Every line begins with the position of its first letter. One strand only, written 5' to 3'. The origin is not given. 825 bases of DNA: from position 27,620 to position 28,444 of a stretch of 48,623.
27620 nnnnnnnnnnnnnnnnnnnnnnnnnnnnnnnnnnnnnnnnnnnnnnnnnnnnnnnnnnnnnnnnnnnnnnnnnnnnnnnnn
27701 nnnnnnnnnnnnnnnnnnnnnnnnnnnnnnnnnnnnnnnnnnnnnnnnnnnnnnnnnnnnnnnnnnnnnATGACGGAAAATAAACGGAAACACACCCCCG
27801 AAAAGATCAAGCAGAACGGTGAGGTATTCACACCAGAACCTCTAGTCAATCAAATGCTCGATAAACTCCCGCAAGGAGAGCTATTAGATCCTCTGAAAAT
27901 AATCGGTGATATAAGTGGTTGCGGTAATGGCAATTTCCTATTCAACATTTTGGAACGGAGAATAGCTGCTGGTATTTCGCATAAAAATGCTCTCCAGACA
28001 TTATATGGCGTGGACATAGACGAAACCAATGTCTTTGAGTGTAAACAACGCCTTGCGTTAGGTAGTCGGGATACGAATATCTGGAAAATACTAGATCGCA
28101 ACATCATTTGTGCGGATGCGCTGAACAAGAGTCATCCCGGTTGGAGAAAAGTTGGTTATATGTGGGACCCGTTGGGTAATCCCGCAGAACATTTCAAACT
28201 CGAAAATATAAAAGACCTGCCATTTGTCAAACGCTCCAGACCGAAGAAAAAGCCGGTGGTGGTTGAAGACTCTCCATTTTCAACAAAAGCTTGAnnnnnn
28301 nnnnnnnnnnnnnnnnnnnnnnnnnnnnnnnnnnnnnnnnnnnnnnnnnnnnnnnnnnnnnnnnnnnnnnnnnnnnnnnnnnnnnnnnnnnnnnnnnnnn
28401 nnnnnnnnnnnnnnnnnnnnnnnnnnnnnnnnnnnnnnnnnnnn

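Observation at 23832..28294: T5orf172-SF2 helicase + N6A methyltransferase + membrane protein + truncated second methyltransferase cassette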

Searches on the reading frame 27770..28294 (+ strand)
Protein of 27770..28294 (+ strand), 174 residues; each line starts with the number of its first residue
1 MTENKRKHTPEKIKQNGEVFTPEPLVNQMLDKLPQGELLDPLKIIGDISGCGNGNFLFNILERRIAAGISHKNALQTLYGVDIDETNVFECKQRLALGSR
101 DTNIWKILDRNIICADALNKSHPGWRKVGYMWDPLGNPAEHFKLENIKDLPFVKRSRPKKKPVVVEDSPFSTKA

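Call 3: search_protein_families(library=pfam, proteins=[window:27770-28294:+], max_evalue=0.01)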
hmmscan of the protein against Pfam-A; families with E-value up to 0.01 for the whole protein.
window:27770-28294:+ (174 aa): 1 family
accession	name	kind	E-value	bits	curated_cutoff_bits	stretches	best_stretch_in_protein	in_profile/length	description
PF02384.22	N6_Mtase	-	0.00015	21.6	20.4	1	7-122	16-119/311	N-6 DNA Methylase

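Call 4: search_protein_families(library=padloc, proteins=[window:27770-28294:+], max_evalue=0.01)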
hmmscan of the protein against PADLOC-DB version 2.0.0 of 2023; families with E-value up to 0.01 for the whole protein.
window:27770-28294:+ (174 aa): 7 families
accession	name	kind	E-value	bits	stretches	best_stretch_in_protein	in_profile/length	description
PDLC03335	MTase_II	-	2.5e-10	37.6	1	11-121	74-185/607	Type II methyltransferase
PDLC04134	mad2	-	1e-05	22.6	1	15-120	269-351/492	mads_2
PDLC03315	MTase_II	-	3.6e-05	20.8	1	6-122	7-129/502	Type II methyltransferase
PDLC03348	MTase_II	-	8.2e-05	19.3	1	13-119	217-333/727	Type II methyltransferase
PDLC03356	MTase_II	-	0.00021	18.3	1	15-149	109-226/545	Type II methyltransferase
PDLC03226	MTase_II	-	0.0032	14.2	1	5-97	5-95/579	Type II methyltransferase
PDLC03313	MTase_II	-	0.0082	12.7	1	9-75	15-85/563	Type II methyltransferase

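Call 5: search_protein_families(library=phrogs, proteins=[window:27770-28294:+], max_evalue=0.001)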
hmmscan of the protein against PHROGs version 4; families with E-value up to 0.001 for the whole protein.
window:27770-28294:+ (174 aa): 3 families
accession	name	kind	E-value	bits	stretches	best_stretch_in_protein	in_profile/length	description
phrog_11371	-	unknown function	4.2e-14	53.4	1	11-118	284-382/383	-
phrog_4376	-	unknown function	8.6e-09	36.6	1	9-97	17-104/134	-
phrog_21201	-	other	8.6e-07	29.8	1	11-120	16-123/156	DNA methyltransferase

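Call 18: search_solved_structures(query=window:27770-28294:+, max_evalue=1)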
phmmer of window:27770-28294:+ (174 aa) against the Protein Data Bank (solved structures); distinct sequences matched with E-value up to 1: 6.
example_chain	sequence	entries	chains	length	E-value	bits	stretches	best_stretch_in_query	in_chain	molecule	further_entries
1cne_A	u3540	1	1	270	0.26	14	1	20-64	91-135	NITRATE REDUCTASE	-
1cnf_A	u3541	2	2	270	0.26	14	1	20-64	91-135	NITRATE REDUCTASE | NADH-DEPENDENT NITRATE REDUCTASE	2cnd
1apn_A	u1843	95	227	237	0.49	13.1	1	51-106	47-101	CONCANAVALIN A | Concanavalin-A | Concanavalin-Br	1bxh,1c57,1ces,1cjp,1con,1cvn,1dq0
6xt6_A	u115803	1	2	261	0.59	12.9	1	51-106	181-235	Concanavalin-A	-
1cn1_A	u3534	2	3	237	0.68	12.7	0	51-106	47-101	CONCANAVALIN A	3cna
2cna_A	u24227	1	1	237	0.68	12.7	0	51-106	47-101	CONCANAVALIN A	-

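Call 31: search_protein_families(library=ncbifam, proteins=[window:27770-28294:+], max_evalue=0.01)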
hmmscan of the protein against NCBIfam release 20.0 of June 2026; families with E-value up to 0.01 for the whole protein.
window:27770-28294:+ (174 aa): 0 families

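Call 45: find_homologous_proteins(query=window:27770-28294:+)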
Query window:27770-28294:+ (174 aa): 58 proteins with E <= 0.001 among 100 candidates.
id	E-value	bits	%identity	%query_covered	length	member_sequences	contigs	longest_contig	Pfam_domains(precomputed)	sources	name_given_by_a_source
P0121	1.1e-113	395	99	100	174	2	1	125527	-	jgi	-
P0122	1.2e-63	232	71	80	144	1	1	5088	-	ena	-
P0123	1.3e-63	232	69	82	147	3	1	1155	-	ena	-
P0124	2.5e-55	205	69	75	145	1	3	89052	-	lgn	-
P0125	1.0e-54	203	55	94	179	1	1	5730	PF02384.23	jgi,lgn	jgi:type I restriction-modification system DNA methylase subunit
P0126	1.2e-54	203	69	73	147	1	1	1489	PF02384.23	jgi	jgi:type I restriction-modification system DNA methylase subunit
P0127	2.8e-54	201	67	75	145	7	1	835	PF02384.23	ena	-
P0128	9.9e-54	200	66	80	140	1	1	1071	-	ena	-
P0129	1.4e-53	199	67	74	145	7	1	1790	PF02384.23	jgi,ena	-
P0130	5.1e-53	197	67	75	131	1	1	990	-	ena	-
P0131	1.0e-52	196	59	83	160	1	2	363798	PF02384.23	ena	-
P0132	3.0e-52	195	68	70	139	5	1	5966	-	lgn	-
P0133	3.0e-52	195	69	71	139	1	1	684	-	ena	-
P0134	3.1e-52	195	63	78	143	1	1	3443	PF02384.23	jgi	jgi:ribosomal protein L11 methylase PrmA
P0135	2.3e-51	192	67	72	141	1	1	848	PF02384.23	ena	-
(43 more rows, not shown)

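Call 55: predict_structure(alignment_id=A2)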
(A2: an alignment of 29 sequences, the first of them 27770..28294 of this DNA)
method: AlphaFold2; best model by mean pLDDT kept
length: 174 residues; sequences in the alignment: 29
mean_pLDDT: 78.5   pTM: 0.67
mean pLDDT of the five models: 78.5, 76.9, 76.8, 74.8, 74.5
residues with pLDDT >= 90: 83; 70-90: 25; 50-70: 49; < 50: 17
segments of 3 or more residues with pLDDT < 50: 141-147, 153-156
pLDDT, mean of each block of 10 residues (from residue 1): 64 73 93 97 91 95 98 97 91 96 95 79 62 52 47 53 62 52
secondary structure, 60 per line:
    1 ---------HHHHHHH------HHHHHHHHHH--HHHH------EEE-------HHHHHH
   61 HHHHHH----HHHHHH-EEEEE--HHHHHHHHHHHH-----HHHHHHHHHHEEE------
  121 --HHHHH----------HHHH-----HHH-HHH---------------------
elements in order: H10-16 H23-32 H35-38 E45-47 H55-66 H71-76 E78-82 H85-96 H102-111 E112-114 H123-127 H138-141

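Call 59: fold_search(model_id=the predicted structure, library=pdb)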
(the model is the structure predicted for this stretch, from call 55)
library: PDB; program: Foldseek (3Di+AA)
matches with E <= 10: 712; with E <= 0.001: 0
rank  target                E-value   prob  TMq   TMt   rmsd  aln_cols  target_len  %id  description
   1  7rfl_A                3.2e-03  1.00  0.44  0.16   4.8       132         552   24  CamA Adenine Methyltransferase Complexed to Cognate Substrate DNA and Inhibitor SGC0946 (released 2021-09-15)
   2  8cxs_A                4.4e-03  1.00  0.42  0.15   4.8       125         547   26  CamA Adenine Methyltransferase Complexed to Cognate Substrate DNA and Inhibitor MTA (released 2023-01-11)
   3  8cy2_A                5.7e-03  1.00  0.45  0.15   4.4       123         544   24  CamA Adenine Methyltransferase Complexed to Cognate Substrate DNA and Inhibitor APNEA (Compound 9) (released 2023-01-11)
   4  7lni_A                7.1e-03  1.00  0.42  0.15   4.6       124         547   26  SeMet CamA Adenine Methyltransferase Complexed to Cognate Substrate DNA (released 2021-05-19)
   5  7rfk_A                7.5e-03  1.00  0.42  0.15   7.1       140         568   23  CamA Adenine Methyltransferase Complexed to Cognate Substrate DNA and Inhibitor Sinefungin (released 2021-09-15)
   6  8cxw_A                9.9e-03  1.00  0.42  0.15   4.7       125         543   26  CamA Adenine Methyltransferase Complexed to Cognate Substrate DNA and Inhibitor piclidenoson (Compound 4) (released 2023-01-11)
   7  7rfm_B                1.0e-02  1.00  0.41  0.14   8.8       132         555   21  CamA Adenine Methyltransferase Complexed to Cognate Substrate DNA and Inhibitor EPZ004777 (released 2021-09-15)
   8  7rfm_A                1.0e-02  1.00  0.39  0.14   5.6       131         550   25  CamA Adenine Methyltransferase Complexed to Cognate Substrate DNA and Inhibitor EPZ004777 (released 2021-09-15)
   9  7rfl_B                1.1e-02  1.00  0.42  0.15   5.6       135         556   26  CamA Adenine Methyltransferase Complexed to Cognate Substrate DNA and Inhibitor SGC0946 (released 2021-09-15)
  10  7rfk_B                1.1e-02  1.00  0.40  0.14   6.0       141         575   23  CamA Adenine Methyltransferase Complexed to Cognate Substrate DNA and Inhibitor Sinefungin (released 2021-09-15)
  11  9ewz_C                1.1e-02  1.00  0.31  0.06   9.5       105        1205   18  Cryo-EM structure of the E. coli BrxX methyltransferase in complex with DNA (released 2025-03-05)
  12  8cxw_B                1.5e-02  1.00  0.43  0.15   5.3       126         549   24  CamA Adenine Methyltransferase Complexed to Cognate Substrate DNA and Inhibitor piclidenoson (Compound 4) (released 2023-01-11)
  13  8cxx_A                1.6e-02  1.00  0.39  0.13   4.4       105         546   24  CamA Adenine Methyltransferase Complexed to Cognate Substrate DNA and Compound 6 (released 2023-01-11)
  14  7rfn_A                1.6e-02  1.00  0.42  0.15   4.6       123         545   26  CamA Adenine Methyltransferase Complexed to Cognate Substrate DNA and Inhibitor SGC8158 (released 2021-09-15)
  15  7lt5_B                1.6e-02  0.98  0.32  0.11   9.6       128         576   23  CamA Adenine Methyltransferase Complexed to Cognate Substrate DNA and Cofactor SAH (released 2021-05-19)
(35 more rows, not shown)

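Call 99: search_solved_structures(query=A2, max_evalue=0.01, show_alignments=3)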
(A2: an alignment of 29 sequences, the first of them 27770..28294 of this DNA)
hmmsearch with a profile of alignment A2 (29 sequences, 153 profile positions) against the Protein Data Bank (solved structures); distinct sequences matched with E-value up to 0.01: 7.
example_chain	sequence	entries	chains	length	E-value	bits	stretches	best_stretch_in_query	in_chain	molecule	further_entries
8cxz_A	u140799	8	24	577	1.2e-07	34.8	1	10-122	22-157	Site-specific DNA-methyltransferase (adenine-specific)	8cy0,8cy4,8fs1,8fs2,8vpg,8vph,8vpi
7lni_A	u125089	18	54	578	1.2e-07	34.8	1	10-122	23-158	Site-specific DNA-methyltransferase (adenine-specific)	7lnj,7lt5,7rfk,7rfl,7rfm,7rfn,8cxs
7qw5_A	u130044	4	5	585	1.5e-05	27.9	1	1-98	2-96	Modification methylase BseCI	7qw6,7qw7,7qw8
2okc_A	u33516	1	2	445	0.00015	24.7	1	7-58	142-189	Type I restriction enzyme StySJI M protein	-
7vru_A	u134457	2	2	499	0.0031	20.4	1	9-61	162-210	Site-specific DNA-methyltransferase (adenine-specific)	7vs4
3ufb_A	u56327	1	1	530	0.0037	20.2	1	9-61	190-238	Type I restriction-modification system methyltransferase subunit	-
8w0p_A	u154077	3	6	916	0.0091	18.9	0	12-60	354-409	RM.BsaXI | site-specific DNA-methyltransferase (adenine-specific)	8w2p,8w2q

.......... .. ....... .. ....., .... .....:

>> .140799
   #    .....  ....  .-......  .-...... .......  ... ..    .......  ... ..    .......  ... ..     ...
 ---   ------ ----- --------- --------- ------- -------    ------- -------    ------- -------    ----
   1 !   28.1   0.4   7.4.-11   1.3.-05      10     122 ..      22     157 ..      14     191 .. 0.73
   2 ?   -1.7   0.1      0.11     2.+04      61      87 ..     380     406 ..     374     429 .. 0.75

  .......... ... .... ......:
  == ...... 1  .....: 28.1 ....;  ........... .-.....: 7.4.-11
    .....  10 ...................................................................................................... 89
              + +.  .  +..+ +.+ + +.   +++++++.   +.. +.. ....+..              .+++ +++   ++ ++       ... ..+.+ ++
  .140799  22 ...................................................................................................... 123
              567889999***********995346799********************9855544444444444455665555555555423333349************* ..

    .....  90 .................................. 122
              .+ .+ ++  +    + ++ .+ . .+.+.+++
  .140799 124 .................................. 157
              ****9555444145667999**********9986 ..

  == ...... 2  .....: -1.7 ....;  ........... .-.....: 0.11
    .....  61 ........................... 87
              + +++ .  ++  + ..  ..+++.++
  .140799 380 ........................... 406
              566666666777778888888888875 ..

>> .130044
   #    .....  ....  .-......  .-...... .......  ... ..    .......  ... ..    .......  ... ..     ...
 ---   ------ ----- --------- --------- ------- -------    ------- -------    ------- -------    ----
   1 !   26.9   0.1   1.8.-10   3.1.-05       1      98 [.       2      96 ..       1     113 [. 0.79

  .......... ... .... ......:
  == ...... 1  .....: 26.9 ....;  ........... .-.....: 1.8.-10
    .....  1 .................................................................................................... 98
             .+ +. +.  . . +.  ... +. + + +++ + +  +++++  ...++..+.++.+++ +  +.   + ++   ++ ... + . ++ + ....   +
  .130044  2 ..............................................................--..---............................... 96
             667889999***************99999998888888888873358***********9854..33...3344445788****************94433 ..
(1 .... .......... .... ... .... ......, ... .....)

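Call 103: fold_search(model_id=the predicted structure, library=viral)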
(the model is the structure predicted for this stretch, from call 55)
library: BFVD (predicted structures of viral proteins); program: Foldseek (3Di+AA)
matches with E <= 10: 176; with E <= 0.001: 7
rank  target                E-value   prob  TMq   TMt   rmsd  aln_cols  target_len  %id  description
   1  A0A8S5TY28            1.0e-07  1.00  0.53  0.47   5.2       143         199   33  N-6 DNA Methylase [Phage sp. ctHEp8]
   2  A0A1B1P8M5            1.2e-06  1.00  0.65  0.73   5.0       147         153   16  DNA methylase adenine-specific domain-containing protein [Klebsiella phage vB_KpnM_KpV477]
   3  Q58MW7                1.7e-06  1.00  0.52  0.67   6.0       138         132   32  DNA methylase adenine-specific domain-containing protein [Prochlorococcus phage P-SSM2]
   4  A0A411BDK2            2.8e-06  1.00  0.57  0.25   6.5       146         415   25  (no name in the UniProt tables at hand)
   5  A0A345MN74            1.6e-05  1.00  0.52  0.48   2.6       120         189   28  (no name in the UniProt tables at hand)
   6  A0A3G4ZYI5            9.5e-05  1.00  0.46  0.20   2.7       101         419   31  site-specific DNA-methyltransferase (adenine-specific) [Gaeavirus sp.]
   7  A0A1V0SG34            2.5e-04  1.00  0.51  0.08   2.8       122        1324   31  site-specific DNA-methyltransferase (adenine-specific) [Hokovirus HKV1]
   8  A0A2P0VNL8            1.8e-03  1.00  0.47  0.19   2.4       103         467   22  Putative N-6 adenine-specific DNA methylase [Tetraselmis virus 1]
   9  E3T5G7                2.5e-03  1.00  0.41  0.14   2.1        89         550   32  site-specific DNA-methyltransferase (adenine-specific) [Cafeteria roenbergensis virus (strain BV-PW1)]
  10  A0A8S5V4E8            2.6e-03  1.00  0.48  0.29   4.6       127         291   20  site-specific DNA-methyltransferase (adenine-specific) [Siphoviridae sp. ct87j35]
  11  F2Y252                3.1e-03  1.00  0.45  0.43   2.6       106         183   24  (no name in the UniProt tables at hand)
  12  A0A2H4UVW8            3.3e-03  1.00  0.44  0.09   4.0       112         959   22  site-specific DNA-methyltransferase (adenine-specific) [Bodo saltans virus]
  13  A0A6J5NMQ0            4.0e-03  1.00  0.42  0.10   5.9       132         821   21  site-specific DNA-methyltransferase (adenine-specific) [uncultured Caudovirales phage]
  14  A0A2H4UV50            4.3e-03  1.00  0.46  0.52   2.7       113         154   25  Uncharacterized protein [Bodo saltans virus]
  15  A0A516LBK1            4.3e-03  1.00  0.39  0.16   3.8        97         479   29  (no name in the UniProt tables at hand)
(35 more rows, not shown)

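Call 104: search_dna_similar(query=window:27770-28294:+, collection=phages, mode=protein, max_rows=40, max_evalue=0.001)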
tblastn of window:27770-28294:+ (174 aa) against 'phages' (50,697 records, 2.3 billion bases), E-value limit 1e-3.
Records with a match: 57; places in all: 57; records where one place covers at least 80% of the query: 0.
Best place of each record, by identity: <60% 57.
By first word of the organism name: Aeromonas 22; Synechococcus 18; Prevotella 7; Prochlorococcus 4; Vibrio 2; Bacteriophage 2; Marine 1; phage 1.
By host as written in the record: - 21; Aeromonas salmonicida 7; Prevotella sp. 7; Aeromonas hydrophila 5; Aeromonas salmonicida subsp. salmonicida 4; Aeromonas hydrophila BIOTECH 10089 2; Prochlorococcus sp. NATL1A 2; Synechococcus sp. WH7803 2; and 7 more.
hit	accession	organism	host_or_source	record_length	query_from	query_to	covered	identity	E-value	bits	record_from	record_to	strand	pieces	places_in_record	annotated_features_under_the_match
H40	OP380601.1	Aeromonas phage avDM6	Aeromonas hydrophila BIOTECH 10089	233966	11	118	62%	37.5%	3e-13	72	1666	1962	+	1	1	hypothetical protein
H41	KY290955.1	Aeromonas phage 65.2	Aeromonas salmonicida HER1110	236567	14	118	60%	38.5%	5e-14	74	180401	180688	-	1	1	hypothetical protein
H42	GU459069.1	Aeromonas phage 65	Aeromonas salmonicida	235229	14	118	60%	38.5%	7e-14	74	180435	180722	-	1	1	conserved hypothetical protein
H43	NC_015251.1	Aeromonas phage 65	Aeromonas salmonicida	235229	14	118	60%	38.5%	7e-14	74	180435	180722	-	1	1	hypothetical protein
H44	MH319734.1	Marine virus AG-345-E02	single cell amplified by WGA-X; seawater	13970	9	131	71%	32.3%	4e-6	52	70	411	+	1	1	record has no annotation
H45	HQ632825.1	Prochlorococcus phage P-SSM5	Prochlorococcus marinus NATL2A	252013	9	131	71%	32.3%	4e-6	52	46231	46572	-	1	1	hypothetical protein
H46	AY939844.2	Prochlorococcus phage P-SSM2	Prochlorococcus sp. NATL1A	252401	9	131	71%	32.3%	4e-6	52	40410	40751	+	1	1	hypothetical protein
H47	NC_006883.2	Prochlorococcus phage P-SSM2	Prochlorococcus sp. NATL1A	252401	9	131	71%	32.3%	4e-6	52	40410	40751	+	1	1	hypothetical protein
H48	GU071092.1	Prochlorococcus phage P-SSM2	-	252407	9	131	71%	32.3%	4e-6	52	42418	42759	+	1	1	conserved hypothetical protein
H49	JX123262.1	Aeromonas phage CC2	Aeromonas hydrophila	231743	11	118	62%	36.6%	2e-12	70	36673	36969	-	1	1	hypothetical protein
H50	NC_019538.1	Aeromonas phage CC2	Aeromonas hydrophila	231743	11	118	62%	36.6%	2e-12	70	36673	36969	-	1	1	hypothetical protein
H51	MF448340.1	Aeromonas phage AS-zj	Aeromonas salmonicida subsp. salmonicida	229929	11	118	62%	35.7%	6e-12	68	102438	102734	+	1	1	hypothetical protein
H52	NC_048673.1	Aeromonas phage AS-zj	Aeromonas salmonicida subsp. salmonicida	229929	11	118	62%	35.7%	6e-12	68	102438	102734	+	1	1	hypothetical protein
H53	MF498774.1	Aeromonas phage AS-yj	Aeromonas salmonicida subsp. salmonicida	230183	11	118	62%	35.7%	6e-12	68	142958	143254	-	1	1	hypothetical protein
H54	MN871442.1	Aeromonas phage Aszh-1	Aeromonas salmonicida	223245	11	118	62%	35.7%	6e-12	68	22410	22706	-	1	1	record has no annotation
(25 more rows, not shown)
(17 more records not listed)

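Call 105: get_annotated_region(hit=H43, flank=4000)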
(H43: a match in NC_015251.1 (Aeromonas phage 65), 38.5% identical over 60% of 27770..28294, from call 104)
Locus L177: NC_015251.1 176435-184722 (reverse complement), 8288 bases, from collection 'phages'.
description: Aeromonas phage 65, complete genome.
organism: Aeromonas phage 65 (NCBI taxid 2919549)
taxonomy: Viruses; Duplodnaviria; Heunggongvirae; Uroviricota; Caudoviricetes; Straboviridae; Emmerichvirinae; Ishigurovirus; Ishigurovirus osborne
host: Aeromonas salmonicida; source: -; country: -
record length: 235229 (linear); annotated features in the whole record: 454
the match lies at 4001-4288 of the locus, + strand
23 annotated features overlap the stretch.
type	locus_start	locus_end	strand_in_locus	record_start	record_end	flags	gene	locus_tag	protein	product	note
CDS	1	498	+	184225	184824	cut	-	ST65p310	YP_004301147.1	hypothetical protein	-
CDS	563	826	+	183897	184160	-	-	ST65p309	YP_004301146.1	hypothetical protein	predicted by GenMarkS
CDS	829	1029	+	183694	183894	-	-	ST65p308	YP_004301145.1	hypothetical protein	predicted by GenMarkS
CDS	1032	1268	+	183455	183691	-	-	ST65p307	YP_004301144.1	hypothetical protein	predicted by GenMarkS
CDS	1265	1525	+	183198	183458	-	-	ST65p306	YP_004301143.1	hypothetical protein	-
CDS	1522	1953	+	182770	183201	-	-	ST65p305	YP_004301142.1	hypothetical protein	-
CDS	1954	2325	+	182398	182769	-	-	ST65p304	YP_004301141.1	hypothetical protein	predicted by GenMarkS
CDS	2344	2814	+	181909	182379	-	-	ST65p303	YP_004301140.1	hypothetical protein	-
CDS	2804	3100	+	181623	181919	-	-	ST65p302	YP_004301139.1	hypothetical protein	predicted by GenMarkS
CDS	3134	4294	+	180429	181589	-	-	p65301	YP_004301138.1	hypothetical protein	-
CDS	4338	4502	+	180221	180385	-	-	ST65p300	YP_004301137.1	hypothetical protein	predicted by GenMarkS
CDS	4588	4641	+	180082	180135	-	-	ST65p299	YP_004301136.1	hypothetical protein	predicted by GenMarkS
CDS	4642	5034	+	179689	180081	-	-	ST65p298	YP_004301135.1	membrane protein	similar to conserved bacterial proteins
CDS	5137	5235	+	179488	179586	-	-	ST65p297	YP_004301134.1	hypothetical protein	-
CDS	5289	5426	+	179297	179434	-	-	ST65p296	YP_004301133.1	hypothetical protein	predicted by GenMarkS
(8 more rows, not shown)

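Call 106: get_annotated_region(hit=H47, flank=4000)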
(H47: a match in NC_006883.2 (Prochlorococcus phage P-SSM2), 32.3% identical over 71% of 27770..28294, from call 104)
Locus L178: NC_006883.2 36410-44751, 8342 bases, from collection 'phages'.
description: Prochlorococcus phage P-SSM2, complete genome.
organism: Prochlorococcus phage P-SSM2 (NCBI taxid 268746)
taxonomy: Viruses; Duplodnaviria; Heunggongvirae; Uroviricota; Caudoviricetes; Kyanoviridae; Salacisavirus; Salacisavirus pssm2
host: Prochlorococcus sp. NATL1A; source: -; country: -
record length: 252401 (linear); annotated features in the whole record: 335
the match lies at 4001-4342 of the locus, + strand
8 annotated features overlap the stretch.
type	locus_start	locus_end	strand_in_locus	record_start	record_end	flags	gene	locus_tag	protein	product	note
CDS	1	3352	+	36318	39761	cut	-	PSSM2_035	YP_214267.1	hypothetical protein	T4-GC: 32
CDS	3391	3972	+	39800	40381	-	-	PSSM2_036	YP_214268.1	hypothetical protein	T4-GC: 33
CDS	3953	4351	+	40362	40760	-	-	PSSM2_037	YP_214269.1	hypothetical protein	T4-GC: 34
CDS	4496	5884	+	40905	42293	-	-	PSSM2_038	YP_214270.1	hypothetical protein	T4-GC: 35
CDS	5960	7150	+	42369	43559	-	-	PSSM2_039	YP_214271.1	helicase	T4-GC: 36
CDS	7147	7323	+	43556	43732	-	-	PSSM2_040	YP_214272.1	hypothetical protein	T4-GC: 37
CDS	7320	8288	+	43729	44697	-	dam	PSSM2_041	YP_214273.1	DNA adenine methylase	T4-GC: 38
CDS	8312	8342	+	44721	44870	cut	-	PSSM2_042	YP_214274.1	hypothetical protein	T4-GC: 39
